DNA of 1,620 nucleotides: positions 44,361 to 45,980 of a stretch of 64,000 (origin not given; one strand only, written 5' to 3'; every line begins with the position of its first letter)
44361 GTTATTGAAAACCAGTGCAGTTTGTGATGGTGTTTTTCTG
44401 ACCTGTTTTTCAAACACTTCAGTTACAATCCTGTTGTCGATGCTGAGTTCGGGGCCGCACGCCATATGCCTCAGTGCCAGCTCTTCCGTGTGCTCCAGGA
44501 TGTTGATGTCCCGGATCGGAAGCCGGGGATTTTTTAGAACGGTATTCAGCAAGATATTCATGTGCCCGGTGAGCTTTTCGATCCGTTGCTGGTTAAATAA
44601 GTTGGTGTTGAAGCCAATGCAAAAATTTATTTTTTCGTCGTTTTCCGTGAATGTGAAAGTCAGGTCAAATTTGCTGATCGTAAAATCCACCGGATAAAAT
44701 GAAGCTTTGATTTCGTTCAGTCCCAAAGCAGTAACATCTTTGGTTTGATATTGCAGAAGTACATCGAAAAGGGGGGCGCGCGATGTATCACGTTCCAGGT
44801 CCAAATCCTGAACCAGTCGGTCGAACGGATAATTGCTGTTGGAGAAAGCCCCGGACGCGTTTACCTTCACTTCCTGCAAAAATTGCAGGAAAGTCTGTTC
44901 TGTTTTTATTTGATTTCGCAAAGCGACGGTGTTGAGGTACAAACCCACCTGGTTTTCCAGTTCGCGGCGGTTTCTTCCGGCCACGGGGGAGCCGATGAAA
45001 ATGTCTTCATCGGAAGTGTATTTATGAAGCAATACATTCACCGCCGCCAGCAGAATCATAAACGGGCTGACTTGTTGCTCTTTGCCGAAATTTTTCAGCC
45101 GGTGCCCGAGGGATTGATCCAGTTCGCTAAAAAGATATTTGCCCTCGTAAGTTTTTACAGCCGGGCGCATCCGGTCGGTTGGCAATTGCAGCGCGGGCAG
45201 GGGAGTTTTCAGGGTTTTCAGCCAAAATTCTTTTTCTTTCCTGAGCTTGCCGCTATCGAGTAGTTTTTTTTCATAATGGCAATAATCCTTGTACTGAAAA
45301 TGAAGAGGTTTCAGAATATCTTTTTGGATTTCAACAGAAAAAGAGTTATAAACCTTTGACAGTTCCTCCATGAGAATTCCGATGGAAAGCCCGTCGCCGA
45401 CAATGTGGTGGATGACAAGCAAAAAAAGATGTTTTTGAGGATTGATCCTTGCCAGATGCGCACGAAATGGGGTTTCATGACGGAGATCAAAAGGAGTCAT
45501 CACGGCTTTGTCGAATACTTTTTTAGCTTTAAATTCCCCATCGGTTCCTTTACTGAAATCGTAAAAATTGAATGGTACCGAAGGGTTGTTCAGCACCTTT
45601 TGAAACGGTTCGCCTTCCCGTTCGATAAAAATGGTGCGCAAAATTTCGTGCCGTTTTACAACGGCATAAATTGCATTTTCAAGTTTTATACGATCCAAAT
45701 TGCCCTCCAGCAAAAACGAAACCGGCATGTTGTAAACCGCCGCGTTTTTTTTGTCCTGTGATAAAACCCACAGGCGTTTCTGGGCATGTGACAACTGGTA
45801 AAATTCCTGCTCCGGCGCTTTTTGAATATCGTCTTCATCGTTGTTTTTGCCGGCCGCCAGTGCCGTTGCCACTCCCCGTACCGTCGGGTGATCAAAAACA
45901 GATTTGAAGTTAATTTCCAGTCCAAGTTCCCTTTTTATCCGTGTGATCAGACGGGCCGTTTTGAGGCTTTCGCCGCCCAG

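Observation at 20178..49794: ~29.6-kb NRPS/PKS operon predicted to make a lipo-heptapeptide with one inserted ketide unit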

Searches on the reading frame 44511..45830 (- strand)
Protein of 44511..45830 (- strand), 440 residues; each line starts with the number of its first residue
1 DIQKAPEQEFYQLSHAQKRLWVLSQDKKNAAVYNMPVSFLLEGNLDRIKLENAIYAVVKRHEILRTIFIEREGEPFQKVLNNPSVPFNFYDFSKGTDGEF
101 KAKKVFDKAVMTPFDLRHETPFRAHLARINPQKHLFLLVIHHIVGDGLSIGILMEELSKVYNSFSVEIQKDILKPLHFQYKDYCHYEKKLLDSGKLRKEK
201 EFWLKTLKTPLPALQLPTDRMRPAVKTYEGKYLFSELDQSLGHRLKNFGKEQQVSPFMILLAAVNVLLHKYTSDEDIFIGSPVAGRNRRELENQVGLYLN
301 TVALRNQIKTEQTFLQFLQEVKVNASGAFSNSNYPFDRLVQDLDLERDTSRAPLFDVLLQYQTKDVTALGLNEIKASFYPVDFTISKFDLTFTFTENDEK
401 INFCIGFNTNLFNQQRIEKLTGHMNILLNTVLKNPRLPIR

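Call 56: search_solved_structures(query=window:44511-45830:-, max_evalue=1e-40)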
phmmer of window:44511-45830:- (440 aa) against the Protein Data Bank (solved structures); distinct sequences matched with E-value up to 1e-40: 19.
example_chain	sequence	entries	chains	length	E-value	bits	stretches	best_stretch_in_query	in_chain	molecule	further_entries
2jgp_A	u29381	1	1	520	7.4e-84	285.4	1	3-437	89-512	TYROCIDINE SYNTHETASE 3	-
6p1j_A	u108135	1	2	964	1.5e-62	215.2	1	11-434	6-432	Txo2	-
5u89_A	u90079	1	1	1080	1.1e-60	209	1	9-439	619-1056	Amino acid adenylation domain protein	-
6oyf_A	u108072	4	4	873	6.2e-60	206.6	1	13-438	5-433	Txo1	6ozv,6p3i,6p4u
8fx6_A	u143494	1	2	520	4.2e-51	177.5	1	13-439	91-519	PCP-C didomain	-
7kvw_A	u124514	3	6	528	4.4e-51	177.4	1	13-439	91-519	PCP-C didomain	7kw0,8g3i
8fx7_A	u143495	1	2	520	4e-50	174.3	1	13-439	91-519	PCP-C didomain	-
7kw2_A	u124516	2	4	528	4.1e-50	174.2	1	13-439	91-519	PCP-C didomain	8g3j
8xjz_C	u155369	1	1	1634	9.4e-49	169.7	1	1-435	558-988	Peptide synthetase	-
8z0q_C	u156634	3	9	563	1.7e-46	162.3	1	12-433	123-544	Special condensation domain in NRPS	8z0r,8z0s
6mfw_A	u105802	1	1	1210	3.3e-45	158.1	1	4-427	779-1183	Linear gramicidin synthase subunit A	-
6mfy_A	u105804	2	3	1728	6.3e-45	157.1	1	4-427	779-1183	Linear gramicidin synthase subunit A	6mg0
6mfz_A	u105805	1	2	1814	6.8e-45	157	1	4-427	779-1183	Linear gramicidin synthase subunit A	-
9be3_A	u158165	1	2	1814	6.8e-45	157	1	4-427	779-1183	Linear gramicidin synthase subunit A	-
9be4_A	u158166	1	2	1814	6.8e-45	157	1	4-427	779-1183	Linear gramicidin synthase subunit A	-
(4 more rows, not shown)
